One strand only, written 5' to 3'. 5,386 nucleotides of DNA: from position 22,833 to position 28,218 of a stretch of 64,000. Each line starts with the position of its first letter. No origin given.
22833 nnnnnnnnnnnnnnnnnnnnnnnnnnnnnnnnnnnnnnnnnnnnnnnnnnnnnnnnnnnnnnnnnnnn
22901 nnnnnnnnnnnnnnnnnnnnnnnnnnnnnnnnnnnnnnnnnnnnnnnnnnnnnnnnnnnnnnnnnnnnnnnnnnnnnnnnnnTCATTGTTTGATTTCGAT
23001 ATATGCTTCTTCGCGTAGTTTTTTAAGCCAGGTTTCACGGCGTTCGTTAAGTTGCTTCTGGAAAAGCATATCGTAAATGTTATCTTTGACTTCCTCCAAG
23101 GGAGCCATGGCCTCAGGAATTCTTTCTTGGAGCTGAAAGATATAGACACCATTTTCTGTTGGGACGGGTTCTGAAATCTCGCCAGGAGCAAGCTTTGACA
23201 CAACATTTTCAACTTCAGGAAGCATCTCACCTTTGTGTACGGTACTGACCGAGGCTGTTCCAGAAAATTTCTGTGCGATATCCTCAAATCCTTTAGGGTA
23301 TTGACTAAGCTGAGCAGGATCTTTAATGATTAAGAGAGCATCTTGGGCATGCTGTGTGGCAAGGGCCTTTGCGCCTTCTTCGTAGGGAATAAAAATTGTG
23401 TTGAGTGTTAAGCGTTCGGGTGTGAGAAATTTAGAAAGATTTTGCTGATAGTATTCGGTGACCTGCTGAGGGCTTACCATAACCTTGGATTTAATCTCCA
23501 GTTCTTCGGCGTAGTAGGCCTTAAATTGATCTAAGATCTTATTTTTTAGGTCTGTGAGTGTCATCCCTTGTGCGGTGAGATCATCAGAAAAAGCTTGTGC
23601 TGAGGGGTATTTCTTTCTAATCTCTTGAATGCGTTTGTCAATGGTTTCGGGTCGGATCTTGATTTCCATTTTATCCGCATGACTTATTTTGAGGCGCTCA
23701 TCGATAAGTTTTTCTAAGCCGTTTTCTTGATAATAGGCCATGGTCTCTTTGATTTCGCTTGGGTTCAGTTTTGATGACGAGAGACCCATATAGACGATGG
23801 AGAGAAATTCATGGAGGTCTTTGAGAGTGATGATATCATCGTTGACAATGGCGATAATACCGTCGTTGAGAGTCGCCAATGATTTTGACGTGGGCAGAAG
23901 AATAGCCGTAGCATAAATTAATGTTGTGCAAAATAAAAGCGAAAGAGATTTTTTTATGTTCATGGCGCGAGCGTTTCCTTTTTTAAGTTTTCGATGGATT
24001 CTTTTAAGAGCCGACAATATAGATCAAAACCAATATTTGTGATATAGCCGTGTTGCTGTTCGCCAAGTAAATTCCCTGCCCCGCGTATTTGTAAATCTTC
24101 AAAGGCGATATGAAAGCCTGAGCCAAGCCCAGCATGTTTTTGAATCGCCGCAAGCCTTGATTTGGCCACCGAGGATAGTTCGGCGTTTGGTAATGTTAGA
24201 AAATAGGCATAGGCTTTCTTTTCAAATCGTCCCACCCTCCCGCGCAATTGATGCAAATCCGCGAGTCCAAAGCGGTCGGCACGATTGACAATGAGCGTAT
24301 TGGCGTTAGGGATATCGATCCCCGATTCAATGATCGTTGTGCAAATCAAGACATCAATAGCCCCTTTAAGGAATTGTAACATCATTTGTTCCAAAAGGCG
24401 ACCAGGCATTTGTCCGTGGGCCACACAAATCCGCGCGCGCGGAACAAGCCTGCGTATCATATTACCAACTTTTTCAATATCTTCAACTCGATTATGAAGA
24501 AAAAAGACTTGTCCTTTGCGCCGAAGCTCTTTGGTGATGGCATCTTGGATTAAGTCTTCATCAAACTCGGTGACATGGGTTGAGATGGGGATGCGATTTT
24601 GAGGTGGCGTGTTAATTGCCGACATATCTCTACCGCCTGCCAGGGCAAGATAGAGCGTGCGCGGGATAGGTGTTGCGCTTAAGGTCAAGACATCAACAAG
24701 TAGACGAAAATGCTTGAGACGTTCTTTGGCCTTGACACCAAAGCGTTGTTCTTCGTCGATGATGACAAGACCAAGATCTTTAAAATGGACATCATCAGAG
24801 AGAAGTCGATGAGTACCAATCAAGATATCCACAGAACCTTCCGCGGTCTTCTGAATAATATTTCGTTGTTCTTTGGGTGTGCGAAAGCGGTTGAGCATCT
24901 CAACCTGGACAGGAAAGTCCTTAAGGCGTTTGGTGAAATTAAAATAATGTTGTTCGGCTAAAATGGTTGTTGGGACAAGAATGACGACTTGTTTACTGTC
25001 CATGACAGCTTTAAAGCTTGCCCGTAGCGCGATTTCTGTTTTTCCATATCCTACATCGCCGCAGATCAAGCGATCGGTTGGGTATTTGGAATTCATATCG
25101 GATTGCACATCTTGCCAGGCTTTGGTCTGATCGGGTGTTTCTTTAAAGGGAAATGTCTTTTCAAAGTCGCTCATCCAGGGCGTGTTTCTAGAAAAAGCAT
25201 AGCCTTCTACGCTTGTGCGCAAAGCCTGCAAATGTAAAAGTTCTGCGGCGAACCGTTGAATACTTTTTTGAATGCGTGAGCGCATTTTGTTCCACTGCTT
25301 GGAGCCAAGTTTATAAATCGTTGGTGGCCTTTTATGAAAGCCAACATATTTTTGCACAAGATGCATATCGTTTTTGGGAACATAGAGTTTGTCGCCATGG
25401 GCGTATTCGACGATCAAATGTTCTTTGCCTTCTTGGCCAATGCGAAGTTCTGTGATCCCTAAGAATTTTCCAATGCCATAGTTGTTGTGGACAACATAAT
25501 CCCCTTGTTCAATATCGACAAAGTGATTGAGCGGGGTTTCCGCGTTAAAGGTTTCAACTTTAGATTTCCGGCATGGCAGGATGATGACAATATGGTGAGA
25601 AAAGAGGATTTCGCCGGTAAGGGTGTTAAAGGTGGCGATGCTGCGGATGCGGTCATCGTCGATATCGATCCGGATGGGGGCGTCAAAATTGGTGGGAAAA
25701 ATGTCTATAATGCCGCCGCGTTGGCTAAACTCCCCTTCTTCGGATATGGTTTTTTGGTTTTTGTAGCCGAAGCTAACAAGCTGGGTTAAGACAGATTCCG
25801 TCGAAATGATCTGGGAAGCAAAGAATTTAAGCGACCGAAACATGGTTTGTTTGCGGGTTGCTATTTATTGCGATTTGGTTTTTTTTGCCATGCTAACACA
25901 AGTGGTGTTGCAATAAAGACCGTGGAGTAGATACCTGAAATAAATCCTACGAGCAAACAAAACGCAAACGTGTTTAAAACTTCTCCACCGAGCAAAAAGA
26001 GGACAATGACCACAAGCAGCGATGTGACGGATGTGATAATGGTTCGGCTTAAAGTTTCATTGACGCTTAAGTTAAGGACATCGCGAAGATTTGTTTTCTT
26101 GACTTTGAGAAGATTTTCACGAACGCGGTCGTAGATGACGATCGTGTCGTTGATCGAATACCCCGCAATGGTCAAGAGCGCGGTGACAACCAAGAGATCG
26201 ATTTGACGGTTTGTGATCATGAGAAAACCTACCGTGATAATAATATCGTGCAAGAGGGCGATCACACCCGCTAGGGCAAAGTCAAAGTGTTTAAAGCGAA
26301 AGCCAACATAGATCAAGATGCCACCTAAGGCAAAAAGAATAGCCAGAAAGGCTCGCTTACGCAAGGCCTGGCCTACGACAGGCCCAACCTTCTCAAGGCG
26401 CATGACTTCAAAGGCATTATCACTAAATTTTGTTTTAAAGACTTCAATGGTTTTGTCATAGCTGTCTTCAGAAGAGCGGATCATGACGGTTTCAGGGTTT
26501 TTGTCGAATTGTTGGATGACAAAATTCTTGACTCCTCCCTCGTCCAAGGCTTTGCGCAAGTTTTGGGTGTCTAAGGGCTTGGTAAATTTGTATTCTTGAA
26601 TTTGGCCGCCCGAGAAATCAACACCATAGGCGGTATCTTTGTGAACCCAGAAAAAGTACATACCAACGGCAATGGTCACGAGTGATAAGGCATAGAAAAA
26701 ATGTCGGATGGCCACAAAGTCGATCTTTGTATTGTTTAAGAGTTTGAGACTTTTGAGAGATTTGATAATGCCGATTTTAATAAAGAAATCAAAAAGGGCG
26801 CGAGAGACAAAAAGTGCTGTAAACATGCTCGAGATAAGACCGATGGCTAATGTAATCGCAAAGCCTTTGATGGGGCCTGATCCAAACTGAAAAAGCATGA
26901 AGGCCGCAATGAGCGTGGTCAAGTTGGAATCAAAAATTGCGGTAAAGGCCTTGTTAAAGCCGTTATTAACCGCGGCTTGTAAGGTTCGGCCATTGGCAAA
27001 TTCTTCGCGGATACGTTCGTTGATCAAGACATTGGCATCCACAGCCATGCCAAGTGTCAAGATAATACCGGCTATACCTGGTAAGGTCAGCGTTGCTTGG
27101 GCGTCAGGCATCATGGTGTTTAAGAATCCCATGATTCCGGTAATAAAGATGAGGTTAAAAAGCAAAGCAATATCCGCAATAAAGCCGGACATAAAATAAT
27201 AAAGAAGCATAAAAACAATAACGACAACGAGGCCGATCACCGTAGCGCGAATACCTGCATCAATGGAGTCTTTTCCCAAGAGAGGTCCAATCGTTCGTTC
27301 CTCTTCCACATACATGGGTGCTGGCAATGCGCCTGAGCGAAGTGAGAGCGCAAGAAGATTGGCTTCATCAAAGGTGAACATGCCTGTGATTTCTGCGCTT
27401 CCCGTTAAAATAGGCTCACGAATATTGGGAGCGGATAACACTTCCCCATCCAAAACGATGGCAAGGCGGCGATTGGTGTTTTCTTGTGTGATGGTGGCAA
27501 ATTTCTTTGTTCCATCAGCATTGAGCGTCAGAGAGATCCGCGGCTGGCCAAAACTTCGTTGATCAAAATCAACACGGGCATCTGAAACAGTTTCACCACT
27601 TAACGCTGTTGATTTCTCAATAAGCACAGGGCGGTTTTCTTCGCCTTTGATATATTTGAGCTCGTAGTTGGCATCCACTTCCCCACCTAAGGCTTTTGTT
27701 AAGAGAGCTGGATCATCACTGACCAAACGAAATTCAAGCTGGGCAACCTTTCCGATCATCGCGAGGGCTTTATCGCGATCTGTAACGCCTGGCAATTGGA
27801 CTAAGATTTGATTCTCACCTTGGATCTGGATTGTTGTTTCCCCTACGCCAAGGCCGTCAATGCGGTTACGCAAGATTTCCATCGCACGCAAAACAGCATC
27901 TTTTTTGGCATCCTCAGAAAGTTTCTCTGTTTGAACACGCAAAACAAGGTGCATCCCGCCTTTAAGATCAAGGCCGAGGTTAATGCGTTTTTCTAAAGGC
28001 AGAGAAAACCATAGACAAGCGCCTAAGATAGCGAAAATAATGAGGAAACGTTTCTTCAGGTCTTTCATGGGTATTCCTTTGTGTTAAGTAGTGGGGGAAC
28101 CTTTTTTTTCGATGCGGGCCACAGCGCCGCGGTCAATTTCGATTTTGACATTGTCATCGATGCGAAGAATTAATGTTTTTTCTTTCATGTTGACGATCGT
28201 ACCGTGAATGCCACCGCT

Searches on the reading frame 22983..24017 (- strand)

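Call 56: search_protein_families(library=pfam, proteins=[window:22983-24017:-], max_evalue=0.001)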
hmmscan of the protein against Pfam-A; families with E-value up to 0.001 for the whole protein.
window:22983-24017:- (344 aa): 6 families
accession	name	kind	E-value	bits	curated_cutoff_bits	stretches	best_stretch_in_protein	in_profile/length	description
PF13145.12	Rotamase_2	-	8.5e-18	65.8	27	1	181-312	1-121/121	PPIC-type PPIASE domain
PF09312.16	SurA_N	-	3.7e-12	46.9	30.8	1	52-162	2-109/118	SurA N-terminal domain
PF00639.27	Rotamase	-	1.6e-09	39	21.7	1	208-297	2-96/97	PPIC-type PPIASE domain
PF13624.11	SurA_N_3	-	2.5e-08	34.3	27.2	1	24-165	11-156/162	SurA-like N-terminal domain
PF13616.12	Rotamase_3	-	2.5e-05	25.2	22.5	1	200-298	13-114/116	PPIC-type PPIASE domain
PF13623.11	SurA_N_2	-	0.00031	21.1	28.5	0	40-144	28-130/145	SurA-like N-terminal domain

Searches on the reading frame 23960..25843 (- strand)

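Call 56: search_protein_families(library=pfam, proteins=[window:23960-25843:-], max_evalue=0.001)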
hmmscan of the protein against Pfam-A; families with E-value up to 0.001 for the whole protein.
window:23960-25843:- (627 aa): 6 families
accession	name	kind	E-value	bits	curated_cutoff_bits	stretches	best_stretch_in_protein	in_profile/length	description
PF00270.35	DEAD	-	7.7e-25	88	26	1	236-396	1-163/167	DEAD/DEAH box helicase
PF00271.37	Helicase_C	-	1.3e-21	77.4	23.5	1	436-540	6-109/110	Helicase conserved C-terminal domain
PF17757.6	UvrB_inter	-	9.9e-18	64.5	22.9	1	10-91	6-88/91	UvrB interaction domain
PF02559.22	CarD_TRCF_RID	-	9.5e-17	61.3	23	1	112-167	2-57/57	CarD-like/TRCF RID domain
PF04851.21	ResIII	-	9.6e-08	32.5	22.5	1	236-392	5-162/164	Type III restriction enzyme, res subunit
PF22590.2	Cas3-like_C_2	-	0.00011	22.9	27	0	443-541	2-105/106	CRISPR-associated nuclease/helicase Cas3, C-terminal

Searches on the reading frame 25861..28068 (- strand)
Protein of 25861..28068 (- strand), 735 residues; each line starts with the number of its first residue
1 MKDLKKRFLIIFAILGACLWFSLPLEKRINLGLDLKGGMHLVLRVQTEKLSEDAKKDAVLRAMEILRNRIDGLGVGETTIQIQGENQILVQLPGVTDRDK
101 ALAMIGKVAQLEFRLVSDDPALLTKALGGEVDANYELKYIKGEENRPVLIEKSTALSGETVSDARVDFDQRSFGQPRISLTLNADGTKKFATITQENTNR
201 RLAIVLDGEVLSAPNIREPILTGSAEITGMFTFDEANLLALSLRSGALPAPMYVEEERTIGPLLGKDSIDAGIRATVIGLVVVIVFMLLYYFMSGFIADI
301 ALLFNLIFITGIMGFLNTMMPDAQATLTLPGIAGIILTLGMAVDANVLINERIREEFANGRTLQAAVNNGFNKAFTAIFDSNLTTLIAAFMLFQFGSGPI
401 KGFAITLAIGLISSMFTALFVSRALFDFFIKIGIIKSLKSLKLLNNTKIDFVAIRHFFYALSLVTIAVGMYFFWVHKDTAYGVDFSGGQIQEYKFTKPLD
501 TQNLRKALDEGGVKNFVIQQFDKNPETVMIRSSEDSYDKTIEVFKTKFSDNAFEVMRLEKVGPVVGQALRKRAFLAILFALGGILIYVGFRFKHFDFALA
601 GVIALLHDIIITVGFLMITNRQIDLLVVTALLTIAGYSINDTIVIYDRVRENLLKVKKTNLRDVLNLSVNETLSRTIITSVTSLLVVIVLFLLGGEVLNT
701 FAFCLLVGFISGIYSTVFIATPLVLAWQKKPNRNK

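Call 56: search_protein_families(library=pfam, proteins=[window:25861-28068:-], max_evalue=0.001)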
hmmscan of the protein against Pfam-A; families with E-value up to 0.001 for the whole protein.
window:25861-28068:- (735 aa): 5 families
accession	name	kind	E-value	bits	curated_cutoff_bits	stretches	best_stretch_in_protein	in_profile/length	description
PF02355.23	SecD_SecF_C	-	1.6e-81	272.7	20.5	2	549-729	9-188/189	Protein export membrane protein SecD/SecF, C-terminal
PF22599.2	SecDF_P1_head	-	1.6e-36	125.1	27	1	143-250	8-114/114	SecDF, P1 head subdomain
PF21760.3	SecD_1st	-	5.2e-24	83.9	27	1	61-117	3-59/60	Protein translocase subunit SecDF, P1 domain, N-terminal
PF07549.19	Sec_GG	-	1.1e-07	31.5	20.3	1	27-47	6-26/28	SecD/SecF GG Motif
PF03176.21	MMPL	-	1.2e-06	28.2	20.5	1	274-419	146-292/333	MMPL family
